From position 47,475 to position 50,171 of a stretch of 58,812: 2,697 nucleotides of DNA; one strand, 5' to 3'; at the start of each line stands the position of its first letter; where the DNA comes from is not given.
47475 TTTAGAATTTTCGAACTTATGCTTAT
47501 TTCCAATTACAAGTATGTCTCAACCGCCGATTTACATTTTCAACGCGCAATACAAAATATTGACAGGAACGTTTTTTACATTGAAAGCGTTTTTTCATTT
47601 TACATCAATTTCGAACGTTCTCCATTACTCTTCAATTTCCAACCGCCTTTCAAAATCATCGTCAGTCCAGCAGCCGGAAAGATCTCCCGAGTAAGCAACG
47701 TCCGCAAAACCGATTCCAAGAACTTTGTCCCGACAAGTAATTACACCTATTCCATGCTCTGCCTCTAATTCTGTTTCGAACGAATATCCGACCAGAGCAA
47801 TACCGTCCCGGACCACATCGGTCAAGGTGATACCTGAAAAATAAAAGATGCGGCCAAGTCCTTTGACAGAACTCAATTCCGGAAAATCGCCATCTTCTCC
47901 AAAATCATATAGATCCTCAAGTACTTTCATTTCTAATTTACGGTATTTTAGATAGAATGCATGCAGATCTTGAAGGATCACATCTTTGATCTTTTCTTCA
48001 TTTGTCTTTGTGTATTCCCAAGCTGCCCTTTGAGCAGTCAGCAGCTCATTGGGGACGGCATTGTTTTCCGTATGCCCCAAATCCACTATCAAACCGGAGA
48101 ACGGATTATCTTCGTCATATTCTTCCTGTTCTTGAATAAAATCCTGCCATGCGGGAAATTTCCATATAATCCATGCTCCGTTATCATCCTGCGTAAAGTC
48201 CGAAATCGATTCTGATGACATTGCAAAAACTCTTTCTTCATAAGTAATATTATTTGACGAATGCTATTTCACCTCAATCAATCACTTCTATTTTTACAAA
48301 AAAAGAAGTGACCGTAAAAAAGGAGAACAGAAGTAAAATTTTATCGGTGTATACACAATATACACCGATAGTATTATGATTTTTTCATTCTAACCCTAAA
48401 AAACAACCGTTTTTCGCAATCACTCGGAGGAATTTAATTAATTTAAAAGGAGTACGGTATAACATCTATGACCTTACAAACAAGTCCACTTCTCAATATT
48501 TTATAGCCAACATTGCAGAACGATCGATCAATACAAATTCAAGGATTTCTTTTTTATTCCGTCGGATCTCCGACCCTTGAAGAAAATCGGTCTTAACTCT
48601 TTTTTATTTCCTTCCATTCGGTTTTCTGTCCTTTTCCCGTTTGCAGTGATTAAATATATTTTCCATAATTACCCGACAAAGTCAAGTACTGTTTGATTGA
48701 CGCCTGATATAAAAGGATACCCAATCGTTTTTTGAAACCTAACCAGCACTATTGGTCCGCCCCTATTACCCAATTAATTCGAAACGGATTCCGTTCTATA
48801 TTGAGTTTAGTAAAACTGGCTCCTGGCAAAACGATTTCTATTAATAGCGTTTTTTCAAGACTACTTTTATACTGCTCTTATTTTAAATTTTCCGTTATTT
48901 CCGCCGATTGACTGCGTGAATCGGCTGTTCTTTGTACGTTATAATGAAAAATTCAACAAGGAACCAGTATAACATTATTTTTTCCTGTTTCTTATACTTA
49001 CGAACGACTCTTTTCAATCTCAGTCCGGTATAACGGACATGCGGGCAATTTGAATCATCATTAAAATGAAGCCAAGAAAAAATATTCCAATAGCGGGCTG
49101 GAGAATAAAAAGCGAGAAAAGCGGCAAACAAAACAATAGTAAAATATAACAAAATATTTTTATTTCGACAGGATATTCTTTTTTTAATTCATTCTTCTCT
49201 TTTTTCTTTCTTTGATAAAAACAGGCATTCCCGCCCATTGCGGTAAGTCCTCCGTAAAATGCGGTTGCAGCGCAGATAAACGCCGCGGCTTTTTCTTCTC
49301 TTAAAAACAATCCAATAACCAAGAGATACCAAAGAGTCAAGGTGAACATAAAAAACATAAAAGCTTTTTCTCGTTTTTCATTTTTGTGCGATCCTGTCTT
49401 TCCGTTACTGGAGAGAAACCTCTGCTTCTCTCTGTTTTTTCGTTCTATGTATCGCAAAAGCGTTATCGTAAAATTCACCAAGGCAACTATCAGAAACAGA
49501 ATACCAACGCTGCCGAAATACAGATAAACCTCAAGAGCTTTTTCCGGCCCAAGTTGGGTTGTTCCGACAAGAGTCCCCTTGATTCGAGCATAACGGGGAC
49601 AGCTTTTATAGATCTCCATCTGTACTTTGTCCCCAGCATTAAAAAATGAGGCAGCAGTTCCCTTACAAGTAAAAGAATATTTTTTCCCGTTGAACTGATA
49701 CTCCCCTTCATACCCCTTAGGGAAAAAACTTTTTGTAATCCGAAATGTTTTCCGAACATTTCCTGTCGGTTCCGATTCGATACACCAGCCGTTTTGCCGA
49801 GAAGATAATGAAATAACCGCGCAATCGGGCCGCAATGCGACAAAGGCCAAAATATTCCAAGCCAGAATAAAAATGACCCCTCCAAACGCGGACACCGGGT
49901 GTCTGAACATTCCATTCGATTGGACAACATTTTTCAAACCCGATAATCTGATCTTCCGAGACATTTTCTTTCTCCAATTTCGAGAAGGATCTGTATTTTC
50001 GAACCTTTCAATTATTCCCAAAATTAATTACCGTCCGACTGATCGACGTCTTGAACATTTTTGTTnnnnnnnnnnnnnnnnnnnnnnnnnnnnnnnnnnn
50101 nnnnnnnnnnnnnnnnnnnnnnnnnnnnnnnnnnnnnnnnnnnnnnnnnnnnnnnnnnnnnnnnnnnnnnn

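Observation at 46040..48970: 85-nt perfect direct repeats bracket a 2.85-kb LRR plus immunity-like cassette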

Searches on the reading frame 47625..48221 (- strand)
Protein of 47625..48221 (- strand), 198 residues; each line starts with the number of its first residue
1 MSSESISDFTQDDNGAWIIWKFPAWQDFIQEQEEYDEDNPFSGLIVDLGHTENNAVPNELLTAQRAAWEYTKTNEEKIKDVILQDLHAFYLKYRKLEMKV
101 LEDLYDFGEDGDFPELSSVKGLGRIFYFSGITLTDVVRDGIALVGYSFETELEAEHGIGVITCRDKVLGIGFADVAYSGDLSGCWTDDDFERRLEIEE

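Call 8: search_protein_families(library=pfam, proteins=[window:47625-48221:-], max_evalue=0.01)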
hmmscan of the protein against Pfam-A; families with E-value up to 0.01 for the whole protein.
window:47625-48221:- (198 aa): 1 family
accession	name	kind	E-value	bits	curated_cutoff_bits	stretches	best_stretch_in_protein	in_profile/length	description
PF22481.1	DUF6985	-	2.3e-10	41.6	24.5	1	59-175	37-146/148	Domain of unknown function (DUF6985)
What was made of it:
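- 47625..48221 (-): 198-aa acidic DUF6985 protein of unknown function. PF22481, 41.6 bits against a cut-off of 24.5 (call 8).
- On Pfam DUF6985 (gene 47625-48221): 41.6 bits against 24.5 (call 8).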

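Call 11: find_encoding_contigs(protein=window:47625-48221:-, flank=10000, max_places=10)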
Protein window:47625-48221:- (198 aa): 2 contigs read that carry it; 2 places shown.
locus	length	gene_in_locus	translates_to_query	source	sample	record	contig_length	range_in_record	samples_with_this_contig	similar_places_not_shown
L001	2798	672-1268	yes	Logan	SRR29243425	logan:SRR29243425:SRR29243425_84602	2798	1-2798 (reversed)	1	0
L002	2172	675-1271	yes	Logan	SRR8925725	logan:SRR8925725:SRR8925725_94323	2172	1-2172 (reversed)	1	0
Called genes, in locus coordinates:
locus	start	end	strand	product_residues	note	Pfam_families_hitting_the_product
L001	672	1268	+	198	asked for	PF22481:DUF6985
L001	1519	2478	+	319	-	-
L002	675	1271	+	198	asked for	PF22481:DUF6985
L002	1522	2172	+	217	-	?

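Call 33: find_homologous_proteins(query=window:47625-48221:-, max_evalue=0.001)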
Query window:47625-48221:- (198 aa): 1 proteins with E <= 0.001 among 141 candidates.
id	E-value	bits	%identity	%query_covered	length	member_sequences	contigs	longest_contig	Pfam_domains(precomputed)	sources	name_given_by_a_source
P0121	6.8e-130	448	100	100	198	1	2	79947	PF22481.2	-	-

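Call 34: search_protein_families(library=ncbifam, proteins=[window:47625-48221:-], max_evalue=0.01)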
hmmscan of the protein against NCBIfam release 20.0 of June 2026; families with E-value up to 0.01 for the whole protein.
window:47625-48221:- (198 aa): 0 families

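Call 35: search_protein_families(library=padloc, proteins=[window:47625-48221:-], max_evalue=0.01)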
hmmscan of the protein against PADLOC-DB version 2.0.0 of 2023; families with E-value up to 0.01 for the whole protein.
window:47625-48221:- (198 aa): 0 families

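Call 52: search_protein_representatives(protein=window:47625-48221:-)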
Query: 198 residues. Proteins with E-value up to 0.001 (for the whole library): 205; up to 1e-10: 6; up to 1e-30: 2. The best 150 are listed.
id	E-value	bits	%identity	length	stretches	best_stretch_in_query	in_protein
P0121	2.2e-130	448.4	100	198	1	1-198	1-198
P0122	1.0e-51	191.5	50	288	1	8-191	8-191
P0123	5.1e-20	88.0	42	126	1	4-126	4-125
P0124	6.4e-12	61.6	34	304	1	26-179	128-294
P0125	4.4e-11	58.8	29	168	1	45-182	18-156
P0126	6.3e-11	58.3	36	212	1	23-178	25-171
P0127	1.7e-10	56.9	36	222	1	23-177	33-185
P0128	7.0e-10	54.9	30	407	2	55-185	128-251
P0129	9.6e-10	54.5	29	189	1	3-176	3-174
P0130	1.5e-09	53.8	35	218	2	112-174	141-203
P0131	3.9e-09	52.5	32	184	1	52-178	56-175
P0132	5.7e-09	51.9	32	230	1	22-182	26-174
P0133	6.8e-09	51.7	29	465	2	62-177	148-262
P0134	7.7e-09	51.5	32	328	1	19-177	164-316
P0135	1.9e-08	50.2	34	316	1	63-178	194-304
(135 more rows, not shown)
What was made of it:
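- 47625..48221 (-): There are 205 distant relatives and the closest is 50% identical (call 52).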

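Call 54: search_protein_families(library=pfam, alignment_id=A3, max_evalue=0.001)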
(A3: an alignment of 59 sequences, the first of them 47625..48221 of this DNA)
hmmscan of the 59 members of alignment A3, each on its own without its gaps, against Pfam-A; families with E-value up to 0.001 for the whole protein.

A. member 1, window:47625-48221:- (198 aa): 1 family
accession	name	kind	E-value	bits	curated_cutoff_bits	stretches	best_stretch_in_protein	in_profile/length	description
PF22481.1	DUF6985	-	2.3e-10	41.6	24.5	1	59-175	37-146/148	Domain of unknown function (DUF6985)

B. families by the number of members that match (of 59 scanned): 14 families
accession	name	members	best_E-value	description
PF22481.1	DUF6985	59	6.4e-42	Domain of unknown function (DUF6985)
PF12796.13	Ank_2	3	8.8e-26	Ankyrin repeats (3 copies)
PF13637.12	Ank_4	3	2.1e-22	Ankyrin repeats (many copies)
PF00023.36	Ank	3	1.7e-20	Ankyrin repeat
PF13606.12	Ank_3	3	8.7e-15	Ankyrin repeat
PF19026.7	UBA_HYPK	3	5e-05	HYPK UBA domain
PF00805.28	Pentapeptide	1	3.8e-17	Pentapeptide repeats (8 copies)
PF13599.13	Pentapeptide_4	1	7.2e-13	Pentapeptide repeat region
PF13576.12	Pentapeptide_3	1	2.4e-12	Pentapeptide repeats (9 copies)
PF13857.12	Ank_5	1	3.3e-09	Ankyrin repeats (many copies)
PF14555.12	UBA_4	1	4.4e-05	UBA-like domain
PF23894.2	LD_SV2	1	9.7e-05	SV2A/B/C luminal domain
PF00627.37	UBA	1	0.00029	UBA/TS-N domain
PF16678.12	UBA_HOIP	1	0.00054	HOIP UBA domain pair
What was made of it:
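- On Pfam DUF6985 (gene 47625-48221): All 59 aligned relatives also match (call 54).
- Tried and rejected: Fusions to ankyrin, pentapeptide and UBA-like domains in relatives are not diagnostic (call 54).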

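Call 56: find_encoding_contigs(protein=P0122, flank=6000, max_places=5)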
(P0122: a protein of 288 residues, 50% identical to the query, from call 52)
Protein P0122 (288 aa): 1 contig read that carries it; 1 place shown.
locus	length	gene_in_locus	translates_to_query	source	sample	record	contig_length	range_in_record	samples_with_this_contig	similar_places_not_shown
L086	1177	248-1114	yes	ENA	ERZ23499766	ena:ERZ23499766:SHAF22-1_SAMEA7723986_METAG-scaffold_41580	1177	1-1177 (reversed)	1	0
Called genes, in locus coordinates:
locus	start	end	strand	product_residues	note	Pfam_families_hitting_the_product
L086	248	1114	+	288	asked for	PF22481:DUF6985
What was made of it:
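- Tried and rejected: The closest homologue sits on a 1.2-kb contig with no context (call 56).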

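Call 61: predict_structure(alignment_id=A3)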
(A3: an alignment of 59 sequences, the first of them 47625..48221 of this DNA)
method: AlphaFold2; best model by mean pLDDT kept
length: 198 residues; sequences in the alignment: 59
mean_pLDDT: 90.0   pTM: 0.86
mean pLDDT of the five models: 90.0, 88.9, 88.3, 88.3, 88.1
residues with pLDDT >= 90: 146; 70-90: 35; 50-70: 15; < 50: 2
segments of 3 or more residues with pLDDT < 50: none
pLDDT, mean of each block of 10 residues (from residue 1): 66 79 91 68 77 81 95 97 98 95 95 96 96 96 97 94 98 95 95 90
secondary structure, 60 per line:
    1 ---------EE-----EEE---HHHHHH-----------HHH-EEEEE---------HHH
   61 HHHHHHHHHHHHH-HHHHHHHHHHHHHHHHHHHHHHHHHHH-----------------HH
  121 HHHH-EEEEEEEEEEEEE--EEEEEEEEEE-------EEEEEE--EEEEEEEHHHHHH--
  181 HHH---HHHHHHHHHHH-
elements in order: E17-19 H23-28 E44-48 H58-73 H75-101 H119-124 E126-138 E141-150 E158-163 E166-172 H173-178 H187-197

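Call 63: fold_search(model_id=the predicted structure, library=pdb)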
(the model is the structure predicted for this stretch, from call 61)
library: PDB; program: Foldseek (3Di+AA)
matches with E <= 10: 67; with E <= 0.001: 0
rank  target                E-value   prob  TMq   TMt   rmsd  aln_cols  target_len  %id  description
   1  5ayr_B                1.1e+00  0.18  0.13  0.23   2.8        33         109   18  The crystal structure of SAUGI/human UDG complex (released 2016-06-08)
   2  3wdg_B                2.1e+00  0.12  0.13  0.23   2.9        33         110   18  Staphylococcus aureus UDG / UGI complex (released 2014-02-05)
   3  9iro_B                2.1e+00  0.12  0.13  0.20   3.0        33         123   18  Crystal structure of SeUGI and SAUDG (released 2025-07-16)
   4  2w7q_B                2.1e+00  0.11  0.17  0.19   5.6        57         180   12  Structure of Pseudomonas aeruginosa LolA (released 2009-12-29)
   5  6v5b_C                3.0e+00  0.09  0.16  0.15   7.7        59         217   22  Human Drosha and DGCR8 in complex with Primary MicroRNA (MP/RNA complex) - Active state (released 2020-04-08)
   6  7q69_C                3.0e+00  0.06  0.09  0.10   8.8        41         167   20  Crystal structure of Chaetomium thermophilum C30S Ahp1 in the pre-reaction state (released 2022-08-24)
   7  6u3r_MODEL_1_A        3.2e+00  0.12  0.17  0.18   3.4        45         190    7  Solution NMR structure of the DNAJB6b deltaST variant (Aligned on the J domain) (released 2019-10-09)
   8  1imu_MODEL_1_A        3.2e+00  0.02  0.13  0.19   8.7        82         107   15  Solution Structure of HI0257, a Ribosome Binding Protein (released 2001-10-03)
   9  7ui9_q                3.2e+00  0.02  0.16  0.08  21.1       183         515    9  Core Mediator-PICearly (Copy A) (released 2023-02-15)
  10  8veh_A                3.4e+00  0.15  0.20  0.21   3.5        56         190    5  Crystal structure of outer membrane lipoprotein carrier protein (LolA) from Rickettsia bellii (released 2023-12-27)
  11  6lyv_F                3.4e+00  0.09  0.13  0.25   2.8        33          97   18  The crystal structure of SAUGI/KSHVUDG complex (released 2020-06-24)
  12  6lyj_C                3.6e+00  0.08  0.13  0.22   2.9        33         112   18  The crystal structure of SAUGI/EBVUDG complex (released 2020-06-24)
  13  7abw_B                3.6e+00  0.08  0.19  0.12   8.3        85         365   15  Crystal structure of siderophore reductase FoxB (released 2021-09-01)
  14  2j92_A                3.6e+00  0.02  0.13  0.13  11.2        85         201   15  3C PROTEASE FROM TYPE A10(61) FOOT-AND-MOUTH DISEASE VIRUS - Crystal packing mutant (K51Q) (released 2006-12-21)
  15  9l35_A                4.0e+00  0.09  0.16  0.11   3.8        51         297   16  Crystal structure of C45G9.5 protein from Caenorhabditis elegans (released 2025-12-17)
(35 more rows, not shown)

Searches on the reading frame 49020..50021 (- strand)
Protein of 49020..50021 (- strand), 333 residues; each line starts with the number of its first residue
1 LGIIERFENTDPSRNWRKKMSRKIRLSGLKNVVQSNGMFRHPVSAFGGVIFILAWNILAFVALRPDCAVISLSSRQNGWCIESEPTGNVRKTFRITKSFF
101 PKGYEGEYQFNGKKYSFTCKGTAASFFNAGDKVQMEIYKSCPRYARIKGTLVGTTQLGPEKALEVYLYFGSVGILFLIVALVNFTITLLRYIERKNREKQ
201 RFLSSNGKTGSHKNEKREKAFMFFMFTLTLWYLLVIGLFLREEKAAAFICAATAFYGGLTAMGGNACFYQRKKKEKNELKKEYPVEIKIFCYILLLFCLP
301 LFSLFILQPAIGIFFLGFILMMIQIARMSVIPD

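Call 8: search_protein_families(library=pfam, proteins=[window:49020-50021:-], max_evalue=0.01)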
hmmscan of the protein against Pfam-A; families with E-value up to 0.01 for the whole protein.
window:49020-50021:- (333 aa): 0 families

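Call 15: find_encoding_contigs(protein=window:49020-49964:-, flank=10000, max_places=10)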
Protein window:49020-49964:- (314 aa): 3 contigs read that carry it; 3 places shown.
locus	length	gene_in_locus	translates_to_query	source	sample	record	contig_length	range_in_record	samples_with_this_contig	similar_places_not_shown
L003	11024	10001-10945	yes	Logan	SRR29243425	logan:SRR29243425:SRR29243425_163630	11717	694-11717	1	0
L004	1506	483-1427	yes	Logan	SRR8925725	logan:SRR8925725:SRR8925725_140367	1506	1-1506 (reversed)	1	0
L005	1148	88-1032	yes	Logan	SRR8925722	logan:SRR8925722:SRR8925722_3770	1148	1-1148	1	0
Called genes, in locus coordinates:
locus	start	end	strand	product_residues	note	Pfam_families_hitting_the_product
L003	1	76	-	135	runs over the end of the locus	-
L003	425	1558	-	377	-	PF01850:PIN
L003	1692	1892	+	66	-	-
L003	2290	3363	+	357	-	PF00195:Chal_sti_synt_N (weak), PF08545:ACP_syn_III, PF08541:ACP_syn_III_C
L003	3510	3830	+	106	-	PF01906:YbjQ_1, PF23025:YbjQ_2 (weak)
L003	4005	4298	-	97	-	-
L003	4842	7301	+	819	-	PF00004:AAA, PF17862:AAA_lid_3, PF01434:Peptidase_M41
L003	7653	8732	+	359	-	PF13593:SBF_like, PF01758:SBF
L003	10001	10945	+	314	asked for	-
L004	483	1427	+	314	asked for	-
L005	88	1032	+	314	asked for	-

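Call 34: search_protein_families(library=ncbifam, proteins=[window:49020-49964:-], max_evalue=0.01)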
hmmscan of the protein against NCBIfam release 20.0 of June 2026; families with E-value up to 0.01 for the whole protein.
window:49020-49964:- (314 aa): 0 families

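Call 35: search_protein_families(library=padloc, proteins=[window:49020-49964:-], max_evalue=0.01)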
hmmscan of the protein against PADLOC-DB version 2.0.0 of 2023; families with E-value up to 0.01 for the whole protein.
window:49020-49964:- (314 aa): 0 families

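Call 59: search_protein_families(library=pfam, proteins=[window:49020-49964:-], max_evalue=10)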
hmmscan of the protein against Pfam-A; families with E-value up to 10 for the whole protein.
window:49020-49964:- (314 aa): 2 families
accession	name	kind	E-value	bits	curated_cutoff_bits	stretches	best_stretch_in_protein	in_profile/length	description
PF21951.1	TARP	-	0.029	14.8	27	1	159-183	27-50/58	T-cell receptor gamma alternate reading frame protein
PF01529.25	DHHC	-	8.7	6.9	28.7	0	146-220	50-113/133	DHHC palmitoyltransferase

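Call 71: find_homologous_proteins(query=window:49020-49964:-, max_evalue=0.001)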
Query window:49020-49964:- (314 aa): 1 proteins with E <= 0.001 among 2385 candidates.
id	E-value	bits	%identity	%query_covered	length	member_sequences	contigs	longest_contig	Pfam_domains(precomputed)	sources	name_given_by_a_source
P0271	5.0e-207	704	100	100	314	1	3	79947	-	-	-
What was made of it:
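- Tried and rejected: The DUF6985 and 314-aa proteins have no word-sharing homologues at all (calls 33, 71).
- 49020..49964 (-): Right flank: 314-aa basic membrane protein. It is an orphan. No homologue found (call 71).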
